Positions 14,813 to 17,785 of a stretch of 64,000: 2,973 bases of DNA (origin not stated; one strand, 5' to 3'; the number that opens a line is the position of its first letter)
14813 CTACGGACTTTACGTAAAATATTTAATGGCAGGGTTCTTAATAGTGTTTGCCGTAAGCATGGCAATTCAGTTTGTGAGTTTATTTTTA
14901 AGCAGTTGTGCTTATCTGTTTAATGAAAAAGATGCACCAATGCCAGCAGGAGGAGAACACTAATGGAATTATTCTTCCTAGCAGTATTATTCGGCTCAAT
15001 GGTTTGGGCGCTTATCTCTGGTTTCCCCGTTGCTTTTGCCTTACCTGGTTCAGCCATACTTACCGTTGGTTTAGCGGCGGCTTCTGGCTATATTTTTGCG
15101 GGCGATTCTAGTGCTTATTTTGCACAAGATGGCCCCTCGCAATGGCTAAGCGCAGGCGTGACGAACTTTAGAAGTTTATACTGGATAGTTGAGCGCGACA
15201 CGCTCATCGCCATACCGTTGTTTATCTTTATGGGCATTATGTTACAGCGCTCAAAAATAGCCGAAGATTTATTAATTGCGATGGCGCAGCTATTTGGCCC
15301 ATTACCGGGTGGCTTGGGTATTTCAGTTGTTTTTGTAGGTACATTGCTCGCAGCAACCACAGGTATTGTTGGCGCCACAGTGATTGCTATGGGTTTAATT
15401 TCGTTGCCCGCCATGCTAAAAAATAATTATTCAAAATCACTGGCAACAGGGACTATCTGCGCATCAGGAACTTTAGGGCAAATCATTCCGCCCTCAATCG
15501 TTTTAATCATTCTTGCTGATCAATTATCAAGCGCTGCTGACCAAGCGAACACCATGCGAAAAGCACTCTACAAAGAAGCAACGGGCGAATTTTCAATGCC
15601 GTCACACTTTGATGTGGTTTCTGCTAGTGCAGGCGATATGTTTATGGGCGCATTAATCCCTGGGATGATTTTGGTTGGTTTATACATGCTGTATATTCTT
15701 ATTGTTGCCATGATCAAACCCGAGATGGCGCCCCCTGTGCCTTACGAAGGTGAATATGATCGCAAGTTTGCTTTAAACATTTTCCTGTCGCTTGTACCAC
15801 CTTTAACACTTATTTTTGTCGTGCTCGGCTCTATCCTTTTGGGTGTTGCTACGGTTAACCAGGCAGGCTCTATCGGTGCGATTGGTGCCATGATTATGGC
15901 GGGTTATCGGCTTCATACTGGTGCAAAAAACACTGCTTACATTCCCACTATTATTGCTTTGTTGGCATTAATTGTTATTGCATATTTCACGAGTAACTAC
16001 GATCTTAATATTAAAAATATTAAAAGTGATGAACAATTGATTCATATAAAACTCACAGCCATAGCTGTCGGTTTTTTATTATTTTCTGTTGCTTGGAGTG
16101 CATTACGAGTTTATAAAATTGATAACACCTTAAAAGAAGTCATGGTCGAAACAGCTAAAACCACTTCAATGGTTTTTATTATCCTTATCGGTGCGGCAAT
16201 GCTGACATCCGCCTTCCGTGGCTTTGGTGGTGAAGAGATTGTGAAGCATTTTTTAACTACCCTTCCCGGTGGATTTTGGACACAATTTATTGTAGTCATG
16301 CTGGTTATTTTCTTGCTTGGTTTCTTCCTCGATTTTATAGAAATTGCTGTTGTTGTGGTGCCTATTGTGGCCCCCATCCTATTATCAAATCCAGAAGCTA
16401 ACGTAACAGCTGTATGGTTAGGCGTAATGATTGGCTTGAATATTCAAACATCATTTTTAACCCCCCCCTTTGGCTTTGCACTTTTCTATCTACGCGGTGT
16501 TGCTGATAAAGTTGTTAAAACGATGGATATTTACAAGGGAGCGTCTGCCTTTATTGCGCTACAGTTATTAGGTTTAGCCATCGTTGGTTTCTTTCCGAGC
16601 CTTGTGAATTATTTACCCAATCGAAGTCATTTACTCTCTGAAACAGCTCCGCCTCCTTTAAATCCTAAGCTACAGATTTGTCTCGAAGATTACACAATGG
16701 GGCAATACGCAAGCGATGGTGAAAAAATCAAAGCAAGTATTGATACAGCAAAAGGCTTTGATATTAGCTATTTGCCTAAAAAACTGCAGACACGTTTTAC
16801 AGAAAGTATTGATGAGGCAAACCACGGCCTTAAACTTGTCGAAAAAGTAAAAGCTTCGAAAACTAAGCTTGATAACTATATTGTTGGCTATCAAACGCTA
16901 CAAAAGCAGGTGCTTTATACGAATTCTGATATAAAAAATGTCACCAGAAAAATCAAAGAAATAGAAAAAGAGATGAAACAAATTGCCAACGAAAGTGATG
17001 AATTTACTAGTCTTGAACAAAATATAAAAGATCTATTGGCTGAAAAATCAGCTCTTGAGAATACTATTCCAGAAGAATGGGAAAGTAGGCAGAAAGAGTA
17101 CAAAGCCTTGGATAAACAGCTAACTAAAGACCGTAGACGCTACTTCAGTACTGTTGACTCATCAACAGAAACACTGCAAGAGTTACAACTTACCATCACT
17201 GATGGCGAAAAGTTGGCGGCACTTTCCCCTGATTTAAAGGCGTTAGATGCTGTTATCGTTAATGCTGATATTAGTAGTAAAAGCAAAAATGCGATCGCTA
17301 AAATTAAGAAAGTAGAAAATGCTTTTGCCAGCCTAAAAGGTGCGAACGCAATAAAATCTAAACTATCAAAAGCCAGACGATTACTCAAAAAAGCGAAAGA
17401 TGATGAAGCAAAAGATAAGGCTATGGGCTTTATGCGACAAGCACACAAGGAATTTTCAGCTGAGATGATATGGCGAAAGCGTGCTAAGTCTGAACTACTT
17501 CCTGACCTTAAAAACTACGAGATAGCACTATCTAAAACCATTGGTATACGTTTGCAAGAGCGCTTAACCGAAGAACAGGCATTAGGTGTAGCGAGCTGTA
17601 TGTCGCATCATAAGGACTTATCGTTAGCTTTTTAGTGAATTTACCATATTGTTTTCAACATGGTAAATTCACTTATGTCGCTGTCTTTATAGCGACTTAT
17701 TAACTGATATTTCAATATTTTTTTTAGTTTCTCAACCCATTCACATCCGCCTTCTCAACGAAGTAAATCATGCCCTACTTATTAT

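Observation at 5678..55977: Abundant unassigned intergenic repeat family with a 30-bp C7/G7-tipped arm (9 loci in 64 kb)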

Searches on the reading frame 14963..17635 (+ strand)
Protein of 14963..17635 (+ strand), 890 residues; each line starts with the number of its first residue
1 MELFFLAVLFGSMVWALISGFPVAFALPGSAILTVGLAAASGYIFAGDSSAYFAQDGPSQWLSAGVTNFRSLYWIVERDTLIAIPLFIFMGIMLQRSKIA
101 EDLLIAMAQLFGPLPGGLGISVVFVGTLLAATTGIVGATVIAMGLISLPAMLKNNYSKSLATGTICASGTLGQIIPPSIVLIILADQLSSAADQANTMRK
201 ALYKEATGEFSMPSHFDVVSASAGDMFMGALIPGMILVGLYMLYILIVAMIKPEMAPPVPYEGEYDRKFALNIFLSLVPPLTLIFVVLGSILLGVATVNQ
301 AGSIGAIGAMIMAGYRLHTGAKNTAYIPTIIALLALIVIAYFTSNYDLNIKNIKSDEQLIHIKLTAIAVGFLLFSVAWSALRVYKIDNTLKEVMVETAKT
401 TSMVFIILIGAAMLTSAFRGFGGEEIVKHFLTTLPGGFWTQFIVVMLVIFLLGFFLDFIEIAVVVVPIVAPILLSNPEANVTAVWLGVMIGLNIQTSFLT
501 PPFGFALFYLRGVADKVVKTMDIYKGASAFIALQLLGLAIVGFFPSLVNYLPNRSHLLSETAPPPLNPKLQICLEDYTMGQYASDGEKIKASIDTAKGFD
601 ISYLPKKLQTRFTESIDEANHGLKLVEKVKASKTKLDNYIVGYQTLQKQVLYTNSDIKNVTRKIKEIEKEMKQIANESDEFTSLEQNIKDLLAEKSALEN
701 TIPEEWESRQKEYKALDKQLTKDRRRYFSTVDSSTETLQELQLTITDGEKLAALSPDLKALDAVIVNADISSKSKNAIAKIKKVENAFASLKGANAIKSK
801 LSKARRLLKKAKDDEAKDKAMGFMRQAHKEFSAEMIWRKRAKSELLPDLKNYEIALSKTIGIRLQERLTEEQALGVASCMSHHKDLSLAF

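Call 7: search_protein_families(library=ncbifam, proteins=[window:14963-17635:+])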
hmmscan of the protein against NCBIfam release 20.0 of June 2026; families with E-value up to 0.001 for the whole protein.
window:14963-17635:+ (890 aa): 3 families
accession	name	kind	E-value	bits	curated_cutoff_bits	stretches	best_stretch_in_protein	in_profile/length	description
TIGR00786.1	dctM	subfamily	5.1e-78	262.6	268.45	2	70-313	29-236/405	TRAP transporter large permease subunit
NF011634.1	PRK15060.1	equivalog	3.7e-19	69.1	800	2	377-548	252-417/425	2,3-diketo-L-gulonate TRAP transporter large permease YiaN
TIGR02168.1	SMC_prok_B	equivalog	0.00097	17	567.35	0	611-875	690-954/1181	chromosome segregation protein SMC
